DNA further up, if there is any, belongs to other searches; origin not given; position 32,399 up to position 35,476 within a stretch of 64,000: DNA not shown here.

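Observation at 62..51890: Sulfated fucose-containing glycan utilisation locus organised without SusC/SusD, in an Acidobacteria-like high-GC genome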

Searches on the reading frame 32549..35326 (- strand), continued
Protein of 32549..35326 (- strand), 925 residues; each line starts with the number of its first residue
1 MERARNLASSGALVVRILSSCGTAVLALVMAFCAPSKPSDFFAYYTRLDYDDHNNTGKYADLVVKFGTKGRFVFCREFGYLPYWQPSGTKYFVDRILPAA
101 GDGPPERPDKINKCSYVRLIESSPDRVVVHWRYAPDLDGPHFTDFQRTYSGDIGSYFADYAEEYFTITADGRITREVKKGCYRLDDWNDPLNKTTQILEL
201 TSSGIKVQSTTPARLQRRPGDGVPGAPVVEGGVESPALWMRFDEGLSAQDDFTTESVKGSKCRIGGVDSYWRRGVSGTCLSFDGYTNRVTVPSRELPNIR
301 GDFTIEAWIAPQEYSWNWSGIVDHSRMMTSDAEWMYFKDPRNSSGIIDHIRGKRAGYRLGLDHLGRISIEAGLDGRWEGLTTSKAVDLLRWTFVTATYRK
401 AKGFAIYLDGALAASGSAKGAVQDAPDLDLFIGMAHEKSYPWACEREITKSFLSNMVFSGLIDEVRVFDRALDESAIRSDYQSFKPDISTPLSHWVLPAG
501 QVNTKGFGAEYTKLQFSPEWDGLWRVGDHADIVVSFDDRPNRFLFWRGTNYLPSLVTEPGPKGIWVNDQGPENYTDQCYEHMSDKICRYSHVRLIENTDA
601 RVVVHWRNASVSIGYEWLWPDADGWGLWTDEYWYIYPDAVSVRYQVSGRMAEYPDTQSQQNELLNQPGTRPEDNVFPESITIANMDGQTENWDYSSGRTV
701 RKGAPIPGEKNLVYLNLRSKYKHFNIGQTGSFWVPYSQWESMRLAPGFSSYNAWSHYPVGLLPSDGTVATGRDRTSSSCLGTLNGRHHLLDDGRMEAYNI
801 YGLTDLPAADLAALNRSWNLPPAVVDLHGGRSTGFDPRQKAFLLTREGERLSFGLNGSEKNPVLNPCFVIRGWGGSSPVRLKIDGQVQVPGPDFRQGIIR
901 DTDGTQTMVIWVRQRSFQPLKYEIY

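Call 69: predict_structure(alignment_id=A2)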
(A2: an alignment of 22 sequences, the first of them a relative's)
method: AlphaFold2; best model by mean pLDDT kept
length: 896 residues; sequences in the alignment: 22
mean_pLDDT: 73.5   pTM: 0.74
mean pLDDT of the five models: 73.5, 70.4, 70.2, 65.5, 61.5
residues with pLDDT >= 90: 243; 70-90: 318; 50-70: 182; < 50: 153
segments of 3 or more residues with pLDDT < 50: 1-8, 72-81, 121-123, 255-257, 299-322, 407-427, 489-491, 541-558, 582-590, 709-747
pLDDT, mean of each block of 10 residues (from residue 1): 41 90 74 90 86 87 79 41 69 92 71 57 56 88 90 67 91 93 73 59 74 59 63 62 68 61 85 92 66 72 32 37 70 81 87 85 94 94 92 85 63 37 49 85 91 84 67 78 68 57 85 75 77 72 36 43 88 85 37 57 91 83 54 60 74 88 72 85 88 88 66 32 31 29 42 75 81 87 88 94 93 93 95 94 84 95 91 91 95 96
secondary structure, 60 per line:
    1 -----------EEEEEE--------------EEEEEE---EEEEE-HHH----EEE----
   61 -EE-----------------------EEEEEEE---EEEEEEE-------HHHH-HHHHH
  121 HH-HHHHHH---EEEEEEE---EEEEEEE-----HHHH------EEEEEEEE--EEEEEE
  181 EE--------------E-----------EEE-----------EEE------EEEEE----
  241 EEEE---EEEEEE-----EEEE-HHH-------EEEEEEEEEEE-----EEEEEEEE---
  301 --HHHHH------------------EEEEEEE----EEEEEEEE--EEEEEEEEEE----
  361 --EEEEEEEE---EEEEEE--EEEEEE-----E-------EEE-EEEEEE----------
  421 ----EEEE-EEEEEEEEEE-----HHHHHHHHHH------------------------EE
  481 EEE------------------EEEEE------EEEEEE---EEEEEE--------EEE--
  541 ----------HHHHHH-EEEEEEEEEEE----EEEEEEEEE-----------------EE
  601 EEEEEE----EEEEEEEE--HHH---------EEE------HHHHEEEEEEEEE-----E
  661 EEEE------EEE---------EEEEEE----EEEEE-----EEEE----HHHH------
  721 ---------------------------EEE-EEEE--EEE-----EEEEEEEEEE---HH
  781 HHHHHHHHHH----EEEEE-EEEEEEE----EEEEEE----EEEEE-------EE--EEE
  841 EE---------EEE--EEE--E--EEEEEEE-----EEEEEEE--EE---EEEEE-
elements in order (helices of 4 or more, strands of 3 or more residues): E12-17 E32-37 E41-45 E54-56 E87-93 E97-103 H111-114 H116-122 H124-129 E133-139 E143-149 H155-158 E165-172 E175-182 E209-211 E223-225 E232-236 E241-244 E248-253 E259-262 E274-284 E290-297 H303-307 E326-332 E337-344 E347-356 E363-370 E374-379 E382-387 E401-403 E405-410 E425-428 E430-439 H445-454 E479-483 E502-506 E513-518 E522-527 E536-538 H551-556 E558-568 E573-581 E599-606 E611-618 E633-635 H642-645 E646-654 E660-664 E671-673 E683-688 E693-697 E703-706 H711-714 E748-750 E752-755 E758-760 E766-775 H779-790 E795-799 E801-807 E812-817 E822-826 E838-842 E852-854 E857-859 E865-871 E877-883 E891-895

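Call 74: fold_search(model_id=the predicted structure, library=pdb)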
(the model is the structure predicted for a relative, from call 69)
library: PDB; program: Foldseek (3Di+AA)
matches with E <= 10: 1015; with E <= 0.001: 288
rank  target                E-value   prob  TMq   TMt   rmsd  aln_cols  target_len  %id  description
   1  7oh0_A                2.1e-11  1.00  0.19  0.37  16.8       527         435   11  Tetanus neurotoxin HC domain in complex with TT104-Fab1 (released 2021-10-27)
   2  7z5s_AAA              7.2e-11  1.00  0.19  0.38  18.1       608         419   11  Crystal Structure of botulinum neurotoxin A2 cell binding domain in complex with GD1a (released 2022-06-08)
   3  7by5                  9.7e-11  1.00  0.20  0.14  16.8       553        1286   11  Tetanus neurotoxin mutant-(H233A/E234Q/H237A/Y375F) (released 2021-02-17)
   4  1fv2_A                1.2e-10  1.00  0.20  0.37  16.7       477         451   12  The Hc fragment of tetanus toxin complexed with an analogue of its ganglioside receptor GT1B (released 2001-09-05)
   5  3rmy_D                1.6e-10  1.00  0.20  0.41  16.6       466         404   11  Crystal structure of HCR/D W1238A mutant (released 2011-06-01)
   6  6es1_A                1.8e-10  1.00  0.19  0.39  16.6       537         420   12  Crystal structure of the binding domain from botulinum neurotoxin A2 bound to extracellular domain of human receptor S (released 2018-04-25)
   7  1af9                  2.0e-10  1.00  0.19  0.36  16.7       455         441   12  TETANUS NEUROTOXIN C FRAGMENT (released 1998-04-29)
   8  5tpb_A                2.7e-10  1.00  0.19  0.39  18.1       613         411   11  Binding domain of BoNT/A complexed with ganglioside variant (released 2017-01-18)
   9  9fyq_C                2.8e-10  1.00  0.19  0.37  16.8       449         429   13  Cryo-EM structure of native SV2A in complex with TeNT-Hc, gangliosides and Pro-Macrobody 5 (released 2025-05-21)
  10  5jmc_G                3.4e-10  1.00  0.20  0.41  16.6       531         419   12  Receptor binding domain of Botulinum neurotoxin A in complex with rat SV2C (released 2016-06-15)
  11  3fuq                  3.6e-10  1.00  0.20  0.42  18.3       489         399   13  Glycosylated SV2 and Gangliosides as Dual Receptors for Botulinum Neurotoxin Serotype F (released 2009-06-16)
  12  3rmy_A                3.6e-10  1.00  0.19  0.41  17.6       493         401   10  Crystal structure of HCR/D W1238A mutant (released 2011-06-01)
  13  4jra_B                4.0e-10  1.00  0.19  0.40  16.2       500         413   13  CRYSTAL STRUCTURE OF THE BOTULINUM NEUROTOXIN A RECEPTOR-BINDING DOMAIN IN COMPLEX WITH THE LUMINAL DOMAIN Of SV2C (released 2013-11-20)
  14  6f0p                  4.2e-10  1.00  0.19  0.39  14.4       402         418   12  Botulinum neurotoxin A4 Hc domain (released 2018-01-10)
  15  5l21_A                4.2e-10  1.00  0.20  0.40  15.4       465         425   12  Crystal structure of BoNT/A receptor binding domain in complex with VHH C2 (released 2017-08-09)
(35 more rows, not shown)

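Call 76: search_solved_structures(query=A2, max_evalue=1)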
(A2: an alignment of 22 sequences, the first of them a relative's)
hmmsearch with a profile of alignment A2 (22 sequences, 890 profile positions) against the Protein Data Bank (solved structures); distinct sequences matched with E-value up to 1: 8.
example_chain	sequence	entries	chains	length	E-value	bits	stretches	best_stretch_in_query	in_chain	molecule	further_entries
4qvs_A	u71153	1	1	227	2.5e-08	35.6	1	230-448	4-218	S-layer domain-containing protein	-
9k6v_A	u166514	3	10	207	0.0009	20.5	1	341-449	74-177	Pentraxin-related protein PTX3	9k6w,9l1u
8pvq_A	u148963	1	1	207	0.0009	20.5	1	341-449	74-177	Pentraxin-related protein PTX3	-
9k6u_B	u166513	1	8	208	0.00091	20.5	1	341-449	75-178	Pentraxin-related protein PTX3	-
9k6n_A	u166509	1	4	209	0.00092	20.5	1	341-449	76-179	Pentraxin-related protein PTX3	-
8s50_B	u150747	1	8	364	0.0033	18.7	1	341-449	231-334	Pentraxin-related protein PTX3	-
7zl1_B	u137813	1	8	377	0.0035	18.6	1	341-449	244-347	Pentraxin-related protein PTX3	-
1pbu_A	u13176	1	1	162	0.083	14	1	579-601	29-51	Elongation factor 1-gamma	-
